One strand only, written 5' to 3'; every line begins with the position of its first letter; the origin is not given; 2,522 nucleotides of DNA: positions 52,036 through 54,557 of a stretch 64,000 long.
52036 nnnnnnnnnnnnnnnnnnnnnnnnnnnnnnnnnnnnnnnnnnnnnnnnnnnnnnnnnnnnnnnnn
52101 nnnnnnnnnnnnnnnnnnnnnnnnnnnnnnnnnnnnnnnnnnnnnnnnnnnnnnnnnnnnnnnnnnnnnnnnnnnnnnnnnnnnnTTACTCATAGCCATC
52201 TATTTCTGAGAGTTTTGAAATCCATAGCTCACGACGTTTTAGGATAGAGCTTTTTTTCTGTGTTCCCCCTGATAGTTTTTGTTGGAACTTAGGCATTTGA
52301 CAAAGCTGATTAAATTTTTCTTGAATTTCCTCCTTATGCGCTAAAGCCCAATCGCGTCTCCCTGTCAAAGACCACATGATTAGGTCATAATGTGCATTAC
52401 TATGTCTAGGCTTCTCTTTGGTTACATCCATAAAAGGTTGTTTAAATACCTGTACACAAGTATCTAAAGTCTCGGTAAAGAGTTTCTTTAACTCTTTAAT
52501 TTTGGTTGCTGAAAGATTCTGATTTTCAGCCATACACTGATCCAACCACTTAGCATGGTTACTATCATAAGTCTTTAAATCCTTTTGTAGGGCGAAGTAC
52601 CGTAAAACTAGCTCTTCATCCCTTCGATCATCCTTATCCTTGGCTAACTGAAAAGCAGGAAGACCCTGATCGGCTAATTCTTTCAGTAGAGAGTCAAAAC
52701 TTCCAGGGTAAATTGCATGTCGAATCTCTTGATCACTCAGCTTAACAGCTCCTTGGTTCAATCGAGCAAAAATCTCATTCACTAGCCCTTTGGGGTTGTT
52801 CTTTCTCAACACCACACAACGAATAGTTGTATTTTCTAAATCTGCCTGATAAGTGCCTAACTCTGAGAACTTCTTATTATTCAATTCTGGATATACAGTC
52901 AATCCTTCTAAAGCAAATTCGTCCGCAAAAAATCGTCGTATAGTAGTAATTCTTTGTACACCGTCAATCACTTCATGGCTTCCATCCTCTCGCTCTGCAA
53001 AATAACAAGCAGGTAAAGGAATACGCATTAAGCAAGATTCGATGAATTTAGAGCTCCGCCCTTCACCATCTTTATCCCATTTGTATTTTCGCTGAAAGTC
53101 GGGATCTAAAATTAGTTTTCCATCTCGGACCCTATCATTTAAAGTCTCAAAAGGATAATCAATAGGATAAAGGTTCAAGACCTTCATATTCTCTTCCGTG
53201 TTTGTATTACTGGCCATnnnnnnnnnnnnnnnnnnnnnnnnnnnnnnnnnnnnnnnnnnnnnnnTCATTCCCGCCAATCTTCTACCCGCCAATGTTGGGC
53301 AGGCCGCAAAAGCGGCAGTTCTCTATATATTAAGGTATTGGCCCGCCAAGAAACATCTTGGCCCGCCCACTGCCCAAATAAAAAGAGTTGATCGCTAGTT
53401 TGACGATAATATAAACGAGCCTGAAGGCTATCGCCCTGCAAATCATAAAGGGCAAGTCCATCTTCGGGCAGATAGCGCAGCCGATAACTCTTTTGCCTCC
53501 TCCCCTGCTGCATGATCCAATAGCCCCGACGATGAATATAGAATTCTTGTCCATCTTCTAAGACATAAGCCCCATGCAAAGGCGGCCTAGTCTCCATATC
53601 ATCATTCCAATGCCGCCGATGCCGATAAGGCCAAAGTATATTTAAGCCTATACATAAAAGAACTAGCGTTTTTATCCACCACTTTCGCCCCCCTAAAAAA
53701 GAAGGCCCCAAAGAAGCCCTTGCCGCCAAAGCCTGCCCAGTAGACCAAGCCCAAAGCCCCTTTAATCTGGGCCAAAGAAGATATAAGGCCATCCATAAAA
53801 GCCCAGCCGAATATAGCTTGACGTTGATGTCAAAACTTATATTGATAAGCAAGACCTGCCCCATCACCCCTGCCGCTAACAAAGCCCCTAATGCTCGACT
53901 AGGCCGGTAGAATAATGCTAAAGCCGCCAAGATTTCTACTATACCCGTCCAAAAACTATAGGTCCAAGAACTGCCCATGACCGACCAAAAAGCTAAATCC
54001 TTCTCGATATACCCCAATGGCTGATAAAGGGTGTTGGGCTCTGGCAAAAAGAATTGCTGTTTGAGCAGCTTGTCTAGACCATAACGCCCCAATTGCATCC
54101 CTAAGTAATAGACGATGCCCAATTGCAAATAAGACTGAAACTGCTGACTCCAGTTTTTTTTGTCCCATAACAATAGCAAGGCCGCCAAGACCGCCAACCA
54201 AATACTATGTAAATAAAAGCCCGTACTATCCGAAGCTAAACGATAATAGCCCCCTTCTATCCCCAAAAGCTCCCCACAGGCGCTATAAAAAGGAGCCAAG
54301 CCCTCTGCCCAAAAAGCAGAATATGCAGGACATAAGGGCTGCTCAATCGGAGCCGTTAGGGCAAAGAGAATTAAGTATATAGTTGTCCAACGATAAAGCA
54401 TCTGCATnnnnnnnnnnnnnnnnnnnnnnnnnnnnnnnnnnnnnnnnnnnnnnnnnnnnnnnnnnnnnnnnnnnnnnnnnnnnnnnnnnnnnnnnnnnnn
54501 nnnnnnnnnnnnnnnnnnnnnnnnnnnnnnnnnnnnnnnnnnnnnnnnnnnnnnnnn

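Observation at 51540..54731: AT-rich islet with an overlapping DUF262 plus HEPN two-gene module behind a membrane protein and a 41-bp tandem hairpin array: candidate novel defense or abortive-infection system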

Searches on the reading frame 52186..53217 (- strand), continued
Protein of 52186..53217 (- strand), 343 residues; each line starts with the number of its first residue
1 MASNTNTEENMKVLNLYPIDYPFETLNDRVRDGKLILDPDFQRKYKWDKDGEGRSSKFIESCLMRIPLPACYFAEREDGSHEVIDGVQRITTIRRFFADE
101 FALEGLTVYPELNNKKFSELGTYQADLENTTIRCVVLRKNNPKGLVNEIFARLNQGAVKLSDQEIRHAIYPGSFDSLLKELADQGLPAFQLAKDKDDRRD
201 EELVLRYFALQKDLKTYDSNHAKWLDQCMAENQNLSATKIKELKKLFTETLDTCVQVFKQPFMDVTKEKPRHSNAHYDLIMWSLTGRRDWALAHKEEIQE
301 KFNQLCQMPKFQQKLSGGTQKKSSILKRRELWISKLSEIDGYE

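Call 98: search_protein_families(library=phrogs, proteins=[L178:1042-2148:+, L178:2155-2907:+, L178:3010-3513:+, L178:3915-4418:+, L178:4877-5407:+, L178:5403-5846:+, L178:7861-8499:+, L178:8854-9759:+, L178:9755-10282:+, L178:10297-12267:+], max_evalue=0.00001)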
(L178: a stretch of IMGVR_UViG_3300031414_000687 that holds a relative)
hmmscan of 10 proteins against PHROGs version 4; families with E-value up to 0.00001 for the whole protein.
L178:1042-2148:+ (369 aa): 6 families
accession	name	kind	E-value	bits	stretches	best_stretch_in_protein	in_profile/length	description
phrog_70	-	head and packaging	3.5e-166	553.6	1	15-363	1-343/345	major head protein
phrog_8979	-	unknown function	8.2e-82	274.5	1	15-194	1-179/180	-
phrog_14867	-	head and packaging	3.6e-41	140.1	1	260-359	2-101/101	major head protein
phrog_23673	-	unknown function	2.1e-16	60.6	1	15-55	1-41/46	-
phrog_1623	-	head and packaging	2.6e-09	37.8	1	39-355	17-304/305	virion structural protein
phrog_21545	-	unknown function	5.3e-07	30.5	0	15-39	1-25/67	-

L178:2155-2907:+ (251 aa): 4 families
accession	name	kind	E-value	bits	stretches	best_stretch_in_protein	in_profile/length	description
phrog_74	-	head and packaging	1.8e-93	313.4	1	1-225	1-230/232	terminase small subunit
phrog_5997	-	head and packaging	6.7e-55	187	1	88-247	1-160/162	terminase small subunit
phrog_9273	-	head and packaging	4.2e-53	179.8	1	1-133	1-134/139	terminase small subunit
phrog_18948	-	unknown function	1.1e-27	97.1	1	1-64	1-64/81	-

L178:3010-3513:+ (168 aa): 3 families
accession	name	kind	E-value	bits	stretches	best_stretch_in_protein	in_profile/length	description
phrog_71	-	connector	1.3e-66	224.3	1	14-168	12-158/158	head-tail adaptor Ad1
phrog_15245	-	unknown function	2.3e-33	115.5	1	96-168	2-74/74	-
phrog_36174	-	unknown function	3.8e-29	101.4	1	67-136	1-70/72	-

L178:3915-4418:+ (168 aa): 5 families
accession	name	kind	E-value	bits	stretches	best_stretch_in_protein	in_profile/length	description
phrog_7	-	lysis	1.7e-62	212.7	1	5-167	526-698/873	endolysin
phrog_7910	-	lysis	2.7e-37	128.2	1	74-167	1-94/96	endolysin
phrog_33083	-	lysis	2.8e-20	73.4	1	27-164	2-140/456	endolysin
phrog_10457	-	lysis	7.9e-12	46.2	1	71-162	4-91/95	endolysin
phrog_28234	-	lysis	3.6e-08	33.9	1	49-162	94-217/372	endolysin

L178:4877-5407:+ (177 aa): 3 families
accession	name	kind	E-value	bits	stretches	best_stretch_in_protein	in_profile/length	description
phrog_65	-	connector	5.2e-59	199.5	1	23-177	1-154/159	tail terminator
phrog_36427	-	unknown function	3.1e-30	106.6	1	23-153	1-132/367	-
phrog_14671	-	unknown function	6.7e-24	84.5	1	132-177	2-47/47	-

L178:5403-5846:+ (148 aa): 5 families
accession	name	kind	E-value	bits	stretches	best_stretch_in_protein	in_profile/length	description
phrog_26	-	connector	2.6e-46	159.5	1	1-147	84-226/321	tail completion or Neck1 protein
phrog_36427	-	unknown function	8.3e-29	101.9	2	62-146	276-361/367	-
phrog_8396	-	unknown function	1.5e-28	99.6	1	72-147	1-76/78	-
phrog_28496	-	unknown function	3.7e-07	31.4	1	7-87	11-91/172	-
phrog_37541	-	unknown function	5.1e-07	30.8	1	9-62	13-66/76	-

L178:7861-8499:+ (213 aa): 4 families
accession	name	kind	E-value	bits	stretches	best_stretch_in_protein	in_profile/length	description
phrog_6142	-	tail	1.2e-35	123.9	1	1-109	2-113/165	baseplate assembly protein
phrog_9992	-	tail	2.7e-30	106.6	1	4-195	4-196/228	baseplate assembly protein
phrog_11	-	tail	2.7e-12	45.5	1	4-207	6-175/1960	baseplate spike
phrog_20516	-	unknown function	4.1e-11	43.8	1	145-206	1-77/82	-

L178:8854-9759:+ (302 aa): 4 families
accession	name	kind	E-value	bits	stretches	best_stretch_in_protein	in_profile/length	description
phrog_4226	-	tail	2e-109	365.3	1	76-302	2-228/228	baseplate protein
phrog_6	-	tail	9.6e-88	296.2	1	1-301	53-409/548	baseplate wedge subunit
phrog_14699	-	unknown function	7.4e-29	100.5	1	244-302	1-59/59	-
phrog_1608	-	tail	1.7e-11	44.9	1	119-287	8-180/192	tail protein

L178:9755-10282:+ (176 aa): 7 families
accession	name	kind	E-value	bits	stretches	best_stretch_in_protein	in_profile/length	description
phrog_48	-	tail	2.9e-96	324.4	1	1-175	11-187/478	tail protein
phrog_5726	-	tail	3.1e-45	155.9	1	3-116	4-123/249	tail protein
phrog_29945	-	unknown function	3.5e-21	76.8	1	25-114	117-207/369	-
phrog_9915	-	unknown function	2e-18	66.2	1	6-118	813-929/1813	-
phrog_34934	-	tail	1.1e-16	61.8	1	6-90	10-95/413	tail protein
phrog_14404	-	tail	1.9e-13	51.3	1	47-155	59-165/363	baseplate protein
phrog_2871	-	tail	4e-08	32.6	1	25-149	14-91/1456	tail protein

L178:10297-12267:+ (657 aa): 49 families (the best 25 are shown)
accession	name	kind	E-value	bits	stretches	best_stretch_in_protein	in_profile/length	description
phrog_381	-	tail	4.4e-197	657.8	2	1-226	1-228/566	tail fiber protein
phrog_988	-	tail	8.5e-147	491.9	2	1-215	2-215/574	tail protein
phrog_6202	-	tail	1.8e-129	434.7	2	1-232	1-231/636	tail fiber protein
phrog_295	-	tail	1.2e-121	409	2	1-209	162-369/794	tail fiber protein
phrog_7032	-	tail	2.8e-113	380.7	2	1-242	1-241/866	tail fiber protein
phrog_327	-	tail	3.1e-87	295.3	1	1-331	4-274/618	tail protein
phrog_4618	-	tail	1e-83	282.4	1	1-207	1-201/413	tail collar fiber protein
phrog_1780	-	tail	2.3e-76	259.1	1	1-363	2-345/855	tail collar fiber protein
phrog_454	-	tail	3e-62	212.2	4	196-243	230-277/1376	tail fiber protein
phrog_19921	-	tail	2e-61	209.3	1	1-158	1-158/952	tail spike protein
phrog_5181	-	unknown function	2.5e-60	205.6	1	2-333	2-305/763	-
phrog_11518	-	tail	1.9e-49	169.7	1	4-159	3-158/812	tail fiber protein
phrog_1162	-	tail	1.3e-45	156.9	1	3-191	4-172/354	tail fiber protein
phrog_10372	-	unknown function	3.8e-45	155.5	2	154-269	53-180/218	-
phrog_14570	-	unknown function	7.2e-41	141.4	1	2-166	5-168/540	-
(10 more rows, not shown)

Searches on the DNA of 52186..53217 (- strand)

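Call 47: search_dna_similar(query=L094:52-1755:+, collection=ecoli_genomes, mode=distant, max_rows=25, rows=spread)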
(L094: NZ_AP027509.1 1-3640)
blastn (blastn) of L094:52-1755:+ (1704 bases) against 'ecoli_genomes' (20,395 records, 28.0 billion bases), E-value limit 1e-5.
Records with a match: 14; places in all: 16; records where one place covers at least 80% of the query: 4.
Genomes with a match: 14 of 5426; with a place that covers at least 80% of the query: 4. Places per genome that has any: lowest 1, median 1, highest 3. On chromosomes: 10 places; on plasmids: 6.
Best place of each record, by identity: >=99% 4; 60-80% 10.
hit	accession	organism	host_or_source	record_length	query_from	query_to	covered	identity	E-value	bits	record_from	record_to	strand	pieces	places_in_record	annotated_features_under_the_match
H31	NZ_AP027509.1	Escherichia coli strain LR-27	Homo sapiens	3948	1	1704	100%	100.0%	0e+0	3074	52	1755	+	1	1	DUF262 domain-containing protein | HEPN domain-containing protein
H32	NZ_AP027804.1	Escherichia coli strain 2017.10.01CC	Homo sapiens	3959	1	1704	100%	99.9%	0e+0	3069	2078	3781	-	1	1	DUF262 domain-containing protein | HEPN domain-containing protein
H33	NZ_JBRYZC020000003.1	Escherichia coli strain APEC_AN-25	Gallus gallus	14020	1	1704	100%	99.9%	0e+0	3069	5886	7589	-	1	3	DUF262 domain-containing protein | HEPN domain-containing protein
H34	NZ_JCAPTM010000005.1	Escherichia coli strain ES10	Aquarana catesbeiana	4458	1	1704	100%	99.8%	0e+0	3060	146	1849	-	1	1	DUF262 domain-containing protein | HEPN domain-containing protein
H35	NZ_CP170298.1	Escherichia coli strain BKQWHE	Homo sapiens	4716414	56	458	24%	68.8%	1e-33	154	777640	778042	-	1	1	GmrSD restriction endonuclease domain-containing protein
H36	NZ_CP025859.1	Escherichia coli strain 504239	Homo sapiens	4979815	56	458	24%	68.6%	6e-32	150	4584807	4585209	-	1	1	GmrSD restriction endonuclease domain-containing protein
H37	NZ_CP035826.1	Escherichia coli strain 67-1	Homo sapiens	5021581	56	458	24%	68.6%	6e-32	150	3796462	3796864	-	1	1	GmrSD restriction endonuclease domain-containing protein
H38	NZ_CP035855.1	Escherichia coli TW11681 strain TW11681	-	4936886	56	458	24%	68.6%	6e-32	150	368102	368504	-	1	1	GmrSD restriction endonuclease domain-containing protein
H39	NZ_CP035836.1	Escherichia coli strain WS1933D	Homo sapiens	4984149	56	458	24%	68.6%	6e-32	150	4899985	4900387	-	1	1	GmrSD restriction endonuclease domain-containing protein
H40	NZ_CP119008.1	Escherichia coli strain CE0011b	Bos taurus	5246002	56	458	24%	68.6%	6e-32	150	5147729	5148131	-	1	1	GmrSD restriction endonuclease domain-containing protein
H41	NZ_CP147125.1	Escherichia coli strain KMi012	river water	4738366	56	458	24%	68.6%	6e-32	150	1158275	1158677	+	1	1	GmrSD restriction endonuclease domain-containing protein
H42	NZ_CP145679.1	Escherichia coli strain S1-NGR-02-A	Homo sapiens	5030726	56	458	24%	68.6%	6e-32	150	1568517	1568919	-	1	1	GmrSD restriction endonuclease domain-containing protein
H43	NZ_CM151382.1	Escherichia coli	Homo sapiens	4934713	56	458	24%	68.6%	6e-32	150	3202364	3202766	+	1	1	GmrSD restriction endonuclease domain-containing protein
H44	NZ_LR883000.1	Escherichia coli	-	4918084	56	458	24%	68.6%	6e-32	150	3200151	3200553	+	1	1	DUF262 domain-containing protein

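Call 48: get_annotated_region(hit=H36, flank=4000)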
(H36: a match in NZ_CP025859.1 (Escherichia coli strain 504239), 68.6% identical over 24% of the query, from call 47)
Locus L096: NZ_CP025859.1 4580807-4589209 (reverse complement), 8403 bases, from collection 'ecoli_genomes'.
description: Escherichia coli strain 504239 chromosome, complete genome
organism: Escherichia coli strain 504239 (NCBI taxid 562)
replicon: chromosome; assembly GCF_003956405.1
host: Homo sapiens; source: stool; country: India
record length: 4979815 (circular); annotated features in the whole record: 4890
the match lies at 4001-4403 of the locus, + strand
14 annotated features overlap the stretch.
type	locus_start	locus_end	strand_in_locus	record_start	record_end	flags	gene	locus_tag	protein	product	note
CDS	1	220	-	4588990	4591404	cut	-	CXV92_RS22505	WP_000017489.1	replication endonuclease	-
CDS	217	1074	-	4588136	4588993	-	-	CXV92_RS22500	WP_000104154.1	DNA adenine methylase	-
CDS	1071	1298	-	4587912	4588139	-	-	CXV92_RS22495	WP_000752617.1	TraR/DksA family transcriptional regulator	-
CDS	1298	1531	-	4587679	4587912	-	-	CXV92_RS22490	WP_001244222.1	DUF2732 family protein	-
CDS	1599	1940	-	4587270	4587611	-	-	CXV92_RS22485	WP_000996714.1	DUF5347 family protein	-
CDS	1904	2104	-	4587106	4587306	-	-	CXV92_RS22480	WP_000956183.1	phage filamentation protein Fil family protein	-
CDS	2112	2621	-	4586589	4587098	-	-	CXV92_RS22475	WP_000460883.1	phage regulatory CII family protein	-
CDS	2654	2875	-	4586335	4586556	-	-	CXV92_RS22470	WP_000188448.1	hypothetical protein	-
CDS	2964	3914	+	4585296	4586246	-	-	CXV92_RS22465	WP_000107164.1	phage repressor protein CI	-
CDS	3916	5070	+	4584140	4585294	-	-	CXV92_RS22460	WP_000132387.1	GmrSD restriction endonuclease domain-containing protein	-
CDS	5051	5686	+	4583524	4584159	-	-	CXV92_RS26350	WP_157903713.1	HEPN domain-containing protein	-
CDS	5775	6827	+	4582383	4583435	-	-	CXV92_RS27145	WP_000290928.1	phage integrase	-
CDS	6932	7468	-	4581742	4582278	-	rcdA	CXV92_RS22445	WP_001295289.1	DNA-binding transcriptional regulator RcdA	-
CDS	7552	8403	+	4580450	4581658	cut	ybjJ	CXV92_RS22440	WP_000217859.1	MFS transporter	-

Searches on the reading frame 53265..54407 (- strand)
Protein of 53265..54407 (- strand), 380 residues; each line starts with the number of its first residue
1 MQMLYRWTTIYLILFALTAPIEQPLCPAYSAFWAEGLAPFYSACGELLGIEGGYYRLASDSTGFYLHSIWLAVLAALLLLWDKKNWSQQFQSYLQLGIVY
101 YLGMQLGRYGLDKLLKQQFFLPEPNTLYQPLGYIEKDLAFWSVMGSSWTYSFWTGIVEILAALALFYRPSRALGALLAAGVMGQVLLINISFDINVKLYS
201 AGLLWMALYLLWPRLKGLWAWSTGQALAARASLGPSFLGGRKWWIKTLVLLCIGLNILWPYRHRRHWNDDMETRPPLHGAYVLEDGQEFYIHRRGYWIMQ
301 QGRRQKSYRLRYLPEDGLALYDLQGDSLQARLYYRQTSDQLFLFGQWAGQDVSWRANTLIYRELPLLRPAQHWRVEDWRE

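Call 4: search_protein_families(library=pfam, proteins=[window:53265-54407:-], max_evalue=1)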
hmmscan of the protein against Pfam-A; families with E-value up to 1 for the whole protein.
window:53265-54407:- (380 aa): 0 families

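Call 5: search_protein_families(library=padloc, proteins=[window:53265-54407:-], max_evalue=1)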
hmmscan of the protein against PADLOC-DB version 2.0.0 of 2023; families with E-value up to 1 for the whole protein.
window:53265-54407:- (380 aa): 0 families

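Call 6: search_protein_families(library=ncbifam, proteins=[window:53265-54407:-], max_evalue=1)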
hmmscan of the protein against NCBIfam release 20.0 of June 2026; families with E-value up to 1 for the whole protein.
window:53265-54407:- (380 aa): 0 families
